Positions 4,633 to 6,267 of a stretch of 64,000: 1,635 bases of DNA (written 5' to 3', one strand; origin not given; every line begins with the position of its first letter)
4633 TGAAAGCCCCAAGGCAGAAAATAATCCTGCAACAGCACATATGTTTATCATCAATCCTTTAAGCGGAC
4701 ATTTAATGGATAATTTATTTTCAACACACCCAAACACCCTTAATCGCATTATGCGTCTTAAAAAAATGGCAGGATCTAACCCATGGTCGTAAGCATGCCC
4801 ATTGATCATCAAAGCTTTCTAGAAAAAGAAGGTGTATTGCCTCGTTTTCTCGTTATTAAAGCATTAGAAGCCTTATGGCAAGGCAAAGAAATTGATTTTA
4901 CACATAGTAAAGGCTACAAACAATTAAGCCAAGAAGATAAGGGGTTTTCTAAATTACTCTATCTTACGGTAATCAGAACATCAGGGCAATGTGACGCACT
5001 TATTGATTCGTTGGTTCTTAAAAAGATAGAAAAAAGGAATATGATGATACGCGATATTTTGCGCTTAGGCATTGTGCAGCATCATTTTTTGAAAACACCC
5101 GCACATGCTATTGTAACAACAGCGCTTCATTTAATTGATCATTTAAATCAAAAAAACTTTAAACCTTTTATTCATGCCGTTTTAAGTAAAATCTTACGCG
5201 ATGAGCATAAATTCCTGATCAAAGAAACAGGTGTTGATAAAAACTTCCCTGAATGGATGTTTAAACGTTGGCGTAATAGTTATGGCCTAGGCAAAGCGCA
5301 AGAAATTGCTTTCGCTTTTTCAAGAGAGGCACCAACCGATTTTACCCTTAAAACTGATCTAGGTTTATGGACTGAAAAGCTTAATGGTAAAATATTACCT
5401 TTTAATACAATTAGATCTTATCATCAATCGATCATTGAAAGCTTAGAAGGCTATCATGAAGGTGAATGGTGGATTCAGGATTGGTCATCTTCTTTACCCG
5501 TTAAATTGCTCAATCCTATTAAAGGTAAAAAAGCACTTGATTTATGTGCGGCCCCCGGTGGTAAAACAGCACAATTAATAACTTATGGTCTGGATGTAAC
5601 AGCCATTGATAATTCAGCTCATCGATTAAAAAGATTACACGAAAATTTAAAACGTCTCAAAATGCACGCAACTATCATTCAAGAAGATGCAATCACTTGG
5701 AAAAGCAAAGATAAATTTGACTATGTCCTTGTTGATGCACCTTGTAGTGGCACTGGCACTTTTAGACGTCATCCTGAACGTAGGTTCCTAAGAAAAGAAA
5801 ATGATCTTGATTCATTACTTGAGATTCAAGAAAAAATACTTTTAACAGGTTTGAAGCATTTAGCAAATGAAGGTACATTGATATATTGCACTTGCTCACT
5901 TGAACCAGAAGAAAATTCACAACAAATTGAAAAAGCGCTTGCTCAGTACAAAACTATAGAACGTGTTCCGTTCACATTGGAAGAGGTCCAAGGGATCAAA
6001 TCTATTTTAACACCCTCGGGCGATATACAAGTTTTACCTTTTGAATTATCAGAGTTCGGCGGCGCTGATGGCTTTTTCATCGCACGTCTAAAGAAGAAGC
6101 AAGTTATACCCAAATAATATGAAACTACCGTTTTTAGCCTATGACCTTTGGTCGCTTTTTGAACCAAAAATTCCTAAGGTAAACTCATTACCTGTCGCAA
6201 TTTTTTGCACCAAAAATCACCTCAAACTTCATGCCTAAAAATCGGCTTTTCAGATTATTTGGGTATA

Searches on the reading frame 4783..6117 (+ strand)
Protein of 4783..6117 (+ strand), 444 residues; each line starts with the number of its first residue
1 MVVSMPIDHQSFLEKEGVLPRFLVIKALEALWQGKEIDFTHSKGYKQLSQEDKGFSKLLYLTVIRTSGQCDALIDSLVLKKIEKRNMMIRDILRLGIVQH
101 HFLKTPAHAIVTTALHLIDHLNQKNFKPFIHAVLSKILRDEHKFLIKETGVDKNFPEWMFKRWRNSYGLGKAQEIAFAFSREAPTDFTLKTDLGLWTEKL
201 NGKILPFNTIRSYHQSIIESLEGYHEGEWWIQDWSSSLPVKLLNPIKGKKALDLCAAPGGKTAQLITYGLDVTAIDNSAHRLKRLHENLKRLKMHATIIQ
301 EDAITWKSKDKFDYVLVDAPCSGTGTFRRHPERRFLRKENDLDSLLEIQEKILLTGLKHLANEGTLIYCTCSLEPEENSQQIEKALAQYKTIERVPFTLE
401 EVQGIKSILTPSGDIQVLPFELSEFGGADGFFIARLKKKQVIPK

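Call 27: find_encoding_contigs(protein=window:4783-6117:+, flank=2000, max_places=4)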
Protein window:4783-6117:+ (444 aa): no gene with exactly this product is on record in the collection.

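Call 41: search_protein_families(library=pfam, proteins=[window:4783-6117:+], max_evalue=0.00001)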
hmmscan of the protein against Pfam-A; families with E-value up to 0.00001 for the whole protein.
window:4783-6117:+ (444 aa): 3 families
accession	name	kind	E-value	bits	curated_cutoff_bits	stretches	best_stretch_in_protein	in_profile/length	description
PF01189.24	Methyltr_RsmB-F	-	9.3e-50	169.5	27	1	241-437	2-199/199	16S rRNA methyltransferase RsmB/F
PF01029.23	NusB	-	1.5e-15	58.2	23.1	1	43-139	35-133/133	NusB family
PF13649.12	Methyltransf_25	-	1.6e-06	29.2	27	1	252-317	2-70/97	Methyltransferase domain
